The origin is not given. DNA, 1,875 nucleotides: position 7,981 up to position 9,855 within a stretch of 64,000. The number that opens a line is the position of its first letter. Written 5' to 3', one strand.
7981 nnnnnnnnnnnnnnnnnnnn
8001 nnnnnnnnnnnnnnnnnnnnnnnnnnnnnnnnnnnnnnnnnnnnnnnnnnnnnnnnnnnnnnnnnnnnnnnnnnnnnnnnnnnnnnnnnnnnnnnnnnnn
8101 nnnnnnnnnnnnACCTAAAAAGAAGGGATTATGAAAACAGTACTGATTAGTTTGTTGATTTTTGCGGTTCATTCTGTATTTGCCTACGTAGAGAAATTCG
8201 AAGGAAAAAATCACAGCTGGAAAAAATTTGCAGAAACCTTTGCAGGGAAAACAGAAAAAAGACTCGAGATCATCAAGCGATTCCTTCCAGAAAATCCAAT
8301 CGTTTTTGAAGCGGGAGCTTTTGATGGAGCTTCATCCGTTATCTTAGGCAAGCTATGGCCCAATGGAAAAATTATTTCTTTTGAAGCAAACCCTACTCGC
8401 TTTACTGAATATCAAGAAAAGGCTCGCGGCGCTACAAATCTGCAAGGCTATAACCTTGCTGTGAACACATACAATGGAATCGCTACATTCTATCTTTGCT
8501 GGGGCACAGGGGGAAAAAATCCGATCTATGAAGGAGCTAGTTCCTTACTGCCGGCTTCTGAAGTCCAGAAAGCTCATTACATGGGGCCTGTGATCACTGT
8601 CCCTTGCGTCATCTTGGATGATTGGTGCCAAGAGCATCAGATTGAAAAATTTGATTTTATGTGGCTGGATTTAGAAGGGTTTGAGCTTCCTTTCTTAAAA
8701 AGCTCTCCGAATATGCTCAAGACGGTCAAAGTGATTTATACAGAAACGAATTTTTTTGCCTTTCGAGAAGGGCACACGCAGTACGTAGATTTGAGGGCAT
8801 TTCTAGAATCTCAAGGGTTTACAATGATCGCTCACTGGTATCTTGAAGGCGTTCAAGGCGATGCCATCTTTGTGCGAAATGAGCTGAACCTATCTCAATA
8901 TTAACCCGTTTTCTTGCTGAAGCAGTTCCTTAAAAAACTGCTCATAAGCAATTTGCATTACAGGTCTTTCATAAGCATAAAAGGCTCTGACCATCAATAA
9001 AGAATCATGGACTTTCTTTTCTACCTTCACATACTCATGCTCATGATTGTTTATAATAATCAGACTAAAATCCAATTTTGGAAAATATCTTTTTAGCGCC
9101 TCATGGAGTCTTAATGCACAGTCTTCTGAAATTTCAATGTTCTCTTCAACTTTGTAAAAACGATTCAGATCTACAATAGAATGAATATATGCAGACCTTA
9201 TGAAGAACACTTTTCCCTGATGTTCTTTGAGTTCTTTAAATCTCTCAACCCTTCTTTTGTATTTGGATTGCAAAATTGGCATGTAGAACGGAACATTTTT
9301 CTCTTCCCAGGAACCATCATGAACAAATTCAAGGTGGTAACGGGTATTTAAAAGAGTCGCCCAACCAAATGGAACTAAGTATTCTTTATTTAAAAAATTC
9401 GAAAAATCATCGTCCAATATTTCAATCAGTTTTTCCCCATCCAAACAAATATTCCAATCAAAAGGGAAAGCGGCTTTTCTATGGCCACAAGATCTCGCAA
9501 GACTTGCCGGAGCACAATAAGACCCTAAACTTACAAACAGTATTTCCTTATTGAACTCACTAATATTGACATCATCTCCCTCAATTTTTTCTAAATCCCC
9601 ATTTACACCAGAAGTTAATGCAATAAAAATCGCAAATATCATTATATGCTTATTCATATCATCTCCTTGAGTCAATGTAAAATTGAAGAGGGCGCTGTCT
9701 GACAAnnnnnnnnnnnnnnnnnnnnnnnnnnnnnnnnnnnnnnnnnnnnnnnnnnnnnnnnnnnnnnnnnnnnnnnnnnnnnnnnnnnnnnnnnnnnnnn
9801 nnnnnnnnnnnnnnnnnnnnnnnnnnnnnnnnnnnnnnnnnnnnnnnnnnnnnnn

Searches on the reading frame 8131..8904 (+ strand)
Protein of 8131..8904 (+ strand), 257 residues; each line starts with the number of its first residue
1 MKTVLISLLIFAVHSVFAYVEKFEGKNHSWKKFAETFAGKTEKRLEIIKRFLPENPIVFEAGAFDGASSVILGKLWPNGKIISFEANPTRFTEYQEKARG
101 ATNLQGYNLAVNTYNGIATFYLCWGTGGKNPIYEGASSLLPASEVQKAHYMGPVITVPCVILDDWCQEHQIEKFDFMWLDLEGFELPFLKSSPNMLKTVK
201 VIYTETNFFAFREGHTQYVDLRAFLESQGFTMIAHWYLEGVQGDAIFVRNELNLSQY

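Call 77: search_protein_families(library=pfam, proteins=[window:8131-8904:+], max_evalue=0.00001)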
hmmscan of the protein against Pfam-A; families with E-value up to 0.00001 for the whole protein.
window:8131-8904:+ (257 aa): 1 family
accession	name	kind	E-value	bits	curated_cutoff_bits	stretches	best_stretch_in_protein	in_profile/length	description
PF05050.19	Methyltransf_21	-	3.6e-19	70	22.7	1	61-231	2-172/173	Methyltransferase FkbM domain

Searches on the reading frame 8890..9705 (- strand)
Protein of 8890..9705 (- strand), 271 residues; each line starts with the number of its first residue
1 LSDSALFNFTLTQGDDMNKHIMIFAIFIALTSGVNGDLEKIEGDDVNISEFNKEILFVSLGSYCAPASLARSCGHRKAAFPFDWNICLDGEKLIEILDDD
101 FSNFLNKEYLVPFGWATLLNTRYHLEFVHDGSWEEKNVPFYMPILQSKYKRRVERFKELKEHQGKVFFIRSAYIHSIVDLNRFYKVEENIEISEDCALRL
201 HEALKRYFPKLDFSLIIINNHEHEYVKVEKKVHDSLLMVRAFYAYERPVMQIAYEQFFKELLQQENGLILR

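Call 77: search_protein_families(library=pfam, proteins=[window:8890-9705:-], max_evalue=0.00001)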
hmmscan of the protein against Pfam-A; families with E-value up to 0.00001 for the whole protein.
window:8890-9705:- (271 aa): 1 family
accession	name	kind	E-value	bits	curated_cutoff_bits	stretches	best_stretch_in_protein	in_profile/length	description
PF08795.16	DUF1796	-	1.5e-12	48.1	23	1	57-220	3-163/166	Putative papain-like cysteine peptidase (DUF1796)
